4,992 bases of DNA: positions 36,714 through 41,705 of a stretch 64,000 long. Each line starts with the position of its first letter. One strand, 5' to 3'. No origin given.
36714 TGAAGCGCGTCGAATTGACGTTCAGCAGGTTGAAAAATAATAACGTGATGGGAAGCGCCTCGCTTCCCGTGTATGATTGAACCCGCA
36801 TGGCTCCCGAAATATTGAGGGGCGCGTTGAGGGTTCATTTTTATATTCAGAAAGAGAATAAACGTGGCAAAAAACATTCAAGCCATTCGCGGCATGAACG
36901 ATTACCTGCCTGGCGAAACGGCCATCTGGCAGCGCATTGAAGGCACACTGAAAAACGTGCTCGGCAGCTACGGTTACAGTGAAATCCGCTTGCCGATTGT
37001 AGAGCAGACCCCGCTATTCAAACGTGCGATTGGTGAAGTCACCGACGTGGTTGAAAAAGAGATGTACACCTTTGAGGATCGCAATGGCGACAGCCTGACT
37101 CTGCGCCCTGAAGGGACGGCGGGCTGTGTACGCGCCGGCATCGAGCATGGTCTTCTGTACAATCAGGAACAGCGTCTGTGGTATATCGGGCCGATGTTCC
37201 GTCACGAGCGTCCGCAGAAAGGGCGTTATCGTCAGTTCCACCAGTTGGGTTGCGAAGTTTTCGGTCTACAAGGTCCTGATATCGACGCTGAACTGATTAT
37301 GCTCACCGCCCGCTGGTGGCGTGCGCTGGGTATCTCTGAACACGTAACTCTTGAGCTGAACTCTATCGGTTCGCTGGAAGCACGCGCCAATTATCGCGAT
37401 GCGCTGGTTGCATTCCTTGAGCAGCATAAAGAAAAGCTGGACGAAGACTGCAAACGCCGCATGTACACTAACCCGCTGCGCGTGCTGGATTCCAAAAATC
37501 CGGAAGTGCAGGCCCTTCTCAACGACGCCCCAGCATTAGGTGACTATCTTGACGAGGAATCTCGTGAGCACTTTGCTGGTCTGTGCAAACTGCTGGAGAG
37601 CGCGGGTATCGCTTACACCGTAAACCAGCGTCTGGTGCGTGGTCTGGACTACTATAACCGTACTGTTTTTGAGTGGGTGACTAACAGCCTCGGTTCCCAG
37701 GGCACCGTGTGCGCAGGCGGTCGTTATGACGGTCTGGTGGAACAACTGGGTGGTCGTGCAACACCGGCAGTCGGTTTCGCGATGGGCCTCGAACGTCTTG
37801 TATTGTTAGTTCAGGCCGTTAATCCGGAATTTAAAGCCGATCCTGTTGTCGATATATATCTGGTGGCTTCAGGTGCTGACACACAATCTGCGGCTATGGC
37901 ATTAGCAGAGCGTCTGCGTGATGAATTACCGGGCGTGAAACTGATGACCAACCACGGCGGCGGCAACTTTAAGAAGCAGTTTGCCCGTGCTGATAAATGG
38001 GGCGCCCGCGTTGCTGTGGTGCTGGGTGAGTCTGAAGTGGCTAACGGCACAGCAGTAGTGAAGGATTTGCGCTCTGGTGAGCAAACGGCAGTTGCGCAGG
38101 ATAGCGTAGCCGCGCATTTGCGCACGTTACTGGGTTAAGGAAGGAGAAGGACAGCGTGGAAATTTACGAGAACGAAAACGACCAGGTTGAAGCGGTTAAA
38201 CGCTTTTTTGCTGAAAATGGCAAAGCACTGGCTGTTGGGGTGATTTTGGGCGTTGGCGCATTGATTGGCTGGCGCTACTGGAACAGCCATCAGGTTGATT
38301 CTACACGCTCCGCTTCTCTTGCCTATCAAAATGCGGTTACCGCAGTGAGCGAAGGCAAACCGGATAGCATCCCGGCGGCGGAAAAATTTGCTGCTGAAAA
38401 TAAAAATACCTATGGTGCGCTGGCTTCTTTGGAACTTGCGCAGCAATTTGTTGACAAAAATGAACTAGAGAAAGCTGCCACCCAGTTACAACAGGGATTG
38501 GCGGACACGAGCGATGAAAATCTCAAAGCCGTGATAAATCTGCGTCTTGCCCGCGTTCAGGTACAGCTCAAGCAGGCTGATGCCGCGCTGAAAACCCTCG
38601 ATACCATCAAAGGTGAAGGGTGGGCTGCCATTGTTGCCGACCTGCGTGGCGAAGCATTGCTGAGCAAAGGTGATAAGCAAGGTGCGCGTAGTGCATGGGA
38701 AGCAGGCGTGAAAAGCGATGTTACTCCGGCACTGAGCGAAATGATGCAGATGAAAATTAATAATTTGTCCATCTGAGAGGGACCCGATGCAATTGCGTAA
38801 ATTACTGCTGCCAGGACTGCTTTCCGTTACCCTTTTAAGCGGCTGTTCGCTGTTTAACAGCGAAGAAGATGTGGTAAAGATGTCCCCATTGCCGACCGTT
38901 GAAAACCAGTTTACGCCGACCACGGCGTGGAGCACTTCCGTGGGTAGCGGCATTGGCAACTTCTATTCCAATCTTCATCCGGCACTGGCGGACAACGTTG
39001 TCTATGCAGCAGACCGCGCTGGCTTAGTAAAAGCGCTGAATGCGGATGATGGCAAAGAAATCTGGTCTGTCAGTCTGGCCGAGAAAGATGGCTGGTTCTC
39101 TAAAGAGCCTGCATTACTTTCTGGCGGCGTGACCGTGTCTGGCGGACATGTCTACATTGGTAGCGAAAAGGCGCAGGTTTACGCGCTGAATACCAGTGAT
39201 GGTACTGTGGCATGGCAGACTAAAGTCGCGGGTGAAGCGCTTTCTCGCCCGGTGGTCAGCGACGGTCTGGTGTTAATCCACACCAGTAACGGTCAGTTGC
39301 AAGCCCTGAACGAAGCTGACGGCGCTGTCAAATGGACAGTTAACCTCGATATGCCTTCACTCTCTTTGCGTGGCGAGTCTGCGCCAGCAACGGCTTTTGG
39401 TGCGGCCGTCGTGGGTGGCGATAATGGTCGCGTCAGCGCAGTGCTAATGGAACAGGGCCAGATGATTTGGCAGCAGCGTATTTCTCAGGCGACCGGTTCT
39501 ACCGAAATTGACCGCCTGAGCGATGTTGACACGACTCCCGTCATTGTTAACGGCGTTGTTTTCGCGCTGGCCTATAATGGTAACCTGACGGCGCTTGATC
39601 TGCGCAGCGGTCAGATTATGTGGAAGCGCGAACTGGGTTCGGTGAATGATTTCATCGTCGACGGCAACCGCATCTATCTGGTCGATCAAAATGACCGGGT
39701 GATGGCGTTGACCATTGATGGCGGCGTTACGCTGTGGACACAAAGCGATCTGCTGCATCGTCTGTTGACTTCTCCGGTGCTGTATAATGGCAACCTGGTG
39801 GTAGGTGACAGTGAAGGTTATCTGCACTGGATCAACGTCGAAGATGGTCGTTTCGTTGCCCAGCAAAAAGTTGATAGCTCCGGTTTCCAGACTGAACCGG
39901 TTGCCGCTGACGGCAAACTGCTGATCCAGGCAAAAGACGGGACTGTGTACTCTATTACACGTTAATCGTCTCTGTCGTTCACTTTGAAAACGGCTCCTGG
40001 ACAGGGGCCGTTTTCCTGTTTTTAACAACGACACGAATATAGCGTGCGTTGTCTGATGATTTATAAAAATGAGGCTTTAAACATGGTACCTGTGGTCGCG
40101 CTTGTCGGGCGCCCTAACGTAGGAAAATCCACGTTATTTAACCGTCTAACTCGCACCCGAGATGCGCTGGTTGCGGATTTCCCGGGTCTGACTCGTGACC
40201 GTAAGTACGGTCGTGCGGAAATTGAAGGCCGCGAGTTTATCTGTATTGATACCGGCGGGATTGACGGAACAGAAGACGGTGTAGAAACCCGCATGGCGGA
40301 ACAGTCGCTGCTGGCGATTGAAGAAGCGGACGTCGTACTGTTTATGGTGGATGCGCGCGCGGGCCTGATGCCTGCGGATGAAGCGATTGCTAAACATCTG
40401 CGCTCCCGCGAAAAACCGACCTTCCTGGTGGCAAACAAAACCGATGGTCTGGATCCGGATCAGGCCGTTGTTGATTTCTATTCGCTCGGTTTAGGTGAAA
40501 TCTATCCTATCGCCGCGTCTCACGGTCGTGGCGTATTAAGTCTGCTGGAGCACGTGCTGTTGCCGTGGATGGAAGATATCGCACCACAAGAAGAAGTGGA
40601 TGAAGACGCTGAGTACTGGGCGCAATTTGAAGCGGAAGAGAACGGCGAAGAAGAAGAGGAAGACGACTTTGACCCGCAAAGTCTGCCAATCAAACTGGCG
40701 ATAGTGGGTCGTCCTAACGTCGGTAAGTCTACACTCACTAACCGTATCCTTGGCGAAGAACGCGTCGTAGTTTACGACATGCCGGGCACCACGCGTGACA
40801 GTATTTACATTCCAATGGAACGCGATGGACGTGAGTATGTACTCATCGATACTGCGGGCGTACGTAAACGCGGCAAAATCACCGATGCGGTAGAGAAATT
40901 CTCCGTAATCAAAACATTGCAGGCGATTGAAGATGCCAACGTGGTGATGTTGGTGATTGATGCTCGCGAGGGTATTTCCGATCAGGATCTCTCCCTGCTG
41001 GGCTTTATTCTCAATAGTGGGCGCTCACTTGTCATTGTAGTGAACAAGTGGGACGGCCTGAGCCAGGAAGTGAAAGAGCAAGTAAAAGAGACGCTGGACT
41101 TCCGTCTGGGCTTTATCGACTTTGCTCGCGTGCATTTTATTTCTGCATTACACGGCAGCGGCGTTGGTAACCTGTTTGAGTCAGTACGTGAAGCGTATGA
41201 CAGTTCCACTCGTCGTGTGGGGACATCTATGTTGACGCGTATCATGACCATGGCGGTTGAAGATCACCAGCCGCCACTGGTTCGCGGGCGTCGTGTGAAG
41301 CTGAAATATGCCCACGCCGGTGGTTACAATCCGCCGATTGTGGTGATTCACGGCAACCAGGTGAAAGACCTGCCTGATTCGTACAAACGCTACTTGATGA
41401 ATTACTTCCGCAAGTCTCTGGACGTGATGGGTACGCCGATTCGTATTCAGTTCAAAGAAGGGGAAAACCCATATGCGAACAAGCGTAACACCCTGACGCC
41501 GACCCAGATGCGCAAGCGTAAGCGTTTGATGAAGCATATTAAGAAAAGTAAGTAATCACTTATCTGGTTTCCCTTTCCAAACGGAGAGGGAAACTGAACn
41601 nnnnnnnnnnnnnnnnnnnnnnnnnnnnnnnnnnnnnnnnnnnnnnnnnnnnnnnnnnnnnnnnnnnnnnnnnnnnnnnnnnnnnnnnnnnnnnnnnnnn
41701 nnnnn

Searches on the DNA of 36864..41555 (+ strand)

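Call 60: search_dna_similar(query=window:36864-41555:+, collection=ecoli_genomes, mode=near, max_rows=15)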
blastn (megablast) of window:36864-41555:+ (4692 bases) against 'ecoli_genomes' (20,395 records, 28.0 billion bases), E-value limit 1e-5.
Records with a match: 5426; places in all: 5426; records where one place covers at least 80% of the query: 5425.
Genomes with a match: 5425 of 5426; with a place that covers at least 80% of the query: 5425. Places per genome that has any: lowest 1, median 1, highest 2. On chromosomes: 5425 places; on plasmids: 1.
Best place of each record, by identity: >=99% 14; 95-99% 5360; 90-95% 52.
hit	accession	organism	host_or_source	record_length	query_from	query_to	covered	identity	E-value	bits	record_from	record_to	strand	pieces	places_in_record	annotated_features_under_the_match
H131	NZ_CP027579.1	Escherichia coli strain 2013C-4282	Homo sapiens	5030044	1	4692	100%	100.0%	0e+0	8665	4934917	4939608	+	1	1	der: ribosome biogenesis GTPase Der | hisS: histidine--tRNA ligase | bamB: outer membrane protein assembly factor BamB | yfgM: ancillary SecYEG translocon subunit YfgM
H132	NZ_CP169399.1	Escherichia coli strain MFDS1022581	Animal source foods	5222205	1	4692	100%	99.3%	0e+0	8482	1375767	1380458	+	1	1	der: ribosome biogenesis GTPase Der | hisS: histidine--tRNA ligase | bamB: outer membrane protein assembly factor BamB | yfgM: ancillary SecYEG translocon subunit YfgM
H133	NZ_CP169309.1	Escherichia coli strain MFDS1019527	cattle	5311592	1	4692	100%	99.3%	0e+0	8482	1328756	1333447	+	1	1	der: ribosome biogenesis GTPase Der | hisS: histidine--tRNA ligase | bamB: outer membrane protein assembly factor BamB | yfgM: ancillary SecYEG translocon subunit YfgM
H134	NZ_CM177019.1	Escherichia coli strain RMDEC465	Homo sapiens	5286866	1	4692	100%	99.3%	0e+0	8471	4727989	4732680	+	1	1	der: ribosome biogenesis GTPase Der | hisS: histidine--tRNA ligase | bamB: outer membrane protein assembly factor BamB | yfgM: ancillary SecYEG translocon subunit YfgM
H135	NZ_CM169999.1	Escherichia coli strain N96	Tibetan Pig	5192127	1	4692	100%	99.3%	0e+0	8471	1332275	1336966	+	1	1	der: ribosome biogenesis GTPase Der | hisS: histidine--tRNA ligase | bamB: outer membrane protein assembly factor BamB | yfgM: ancillary SecYEG translocon subunit YfgM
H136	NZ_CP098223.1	Escherichia coli strain Z0117EC0005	Canis lupus familiaris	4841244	1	4692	100%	99.2%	0e+0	8455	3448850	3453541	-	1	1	der: ribosome biogenesis GTPase Der | hisS: histidine--tRNA ligase | bamB: outer membrane protein assembly factor BamB | yfgM: ancillary SecYEG translocon subunit YfgM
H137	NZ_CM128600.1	Escherichia coli strain E400634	Homo sapiens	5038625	1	4692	100%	99.2%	0e+0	8455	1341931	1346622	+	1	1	der: ribosome biogenesis GTPase Der | hisS: histidine--tRNA ligase | bamB: outer membrane protein assembly factor BamB | yfgM: ancillary SecYEG translocon subunit YfgM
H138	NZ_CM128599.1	Escherichia coli strain E500002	Homo sapiens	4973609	1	4692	100%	99.2%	0e+0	8455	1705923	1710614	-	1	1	der: ribosome biogenesis GTPase Der | hisS: histidine--tRNA ligase | bamB: outer membrane protein assembly factor BamB | yfgM: ancillary SecYEG translocon subunit YfgM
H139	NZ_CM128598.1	Escherichia coli strain E600003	Homo sapiens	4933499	1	4692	100%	99.2%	0e+0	8455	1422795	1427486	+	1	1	der: ribosome biogenesis GTPase Der | hisS: histidine--tRNA ligase | bamB: outer membrane protein assembly factor BamB | yfgM: ancillary SecYEG translocon subunit YfgM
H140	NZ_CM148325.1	Escherichia coli strain 24A16CRGN010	Homo sapiens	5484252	1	4692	100%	99.2%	0e+0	8455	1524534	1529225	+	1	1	der: ribosome biogenesis GTPase Der | hisS: histidine--tRNA ligase | bamB: outer membrane protein assembly factor BamB | yfgM: ancillary SecYEG translocon subunit YfgM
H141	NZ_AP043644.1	Escherichia coli strain AST85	Homo sapiens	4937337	1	4692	100%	99.2%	0e+0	8455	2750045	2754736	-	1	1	der: ribosome biogenesis GTPase Der | hisS: histidine--tRNA ligase | bamB: outer membrane protein assembly factor BamB | yfgM: ancillary SecYEG translocon subunit YfgM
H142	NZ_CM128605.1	Escherichia coli strain E200086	Homo sapiens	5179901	1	4692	100%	99.2%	0e+0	8449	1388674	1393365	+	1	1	der: ribosome biogenesis GTPase Der | hisS: histidine--tRNA ligase | bamB: outer membrane protein assembly factor BamB | yfgM: ancillary SecYEG translocon subunit YfgM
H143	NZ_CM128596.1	Escherichia coli strain 100117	Homo sapiens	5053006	1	4692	100%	99.1%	0e+0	8444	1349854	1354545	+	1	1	der: ribosome biogenesis GTPase Der | hisS: histidine--tRNA ligase | bamB: outer membrane protein assembly factor BamB | yfgM: ancillary SecYEG translocon subunit YfgM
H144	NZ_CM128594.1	Escherichia coli strain 100248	Homo sapiens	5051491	1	4692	100%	99.1%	0e+0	8444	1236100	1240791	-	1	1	der: ribosome biogenesis GTPase Der | hisS: histidine--tRNA ligase | bamB: outer membrane protein assembly factor BamB | yfgM: ancillary SecYEG translocon subunit YfgM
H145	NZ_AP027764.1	Escherichia coli strain 2017-02-2CC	Homo sapiens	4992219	1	4692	100%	98.9%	0e+0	8388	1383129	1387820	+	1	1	der: ribosome biogenesis GTPase Der | hisS: histidine--tRNA ligase | bamB: outer membrane protein assembly factor BamB | yfgM: ancillary SecYEG translocon subunit YfgM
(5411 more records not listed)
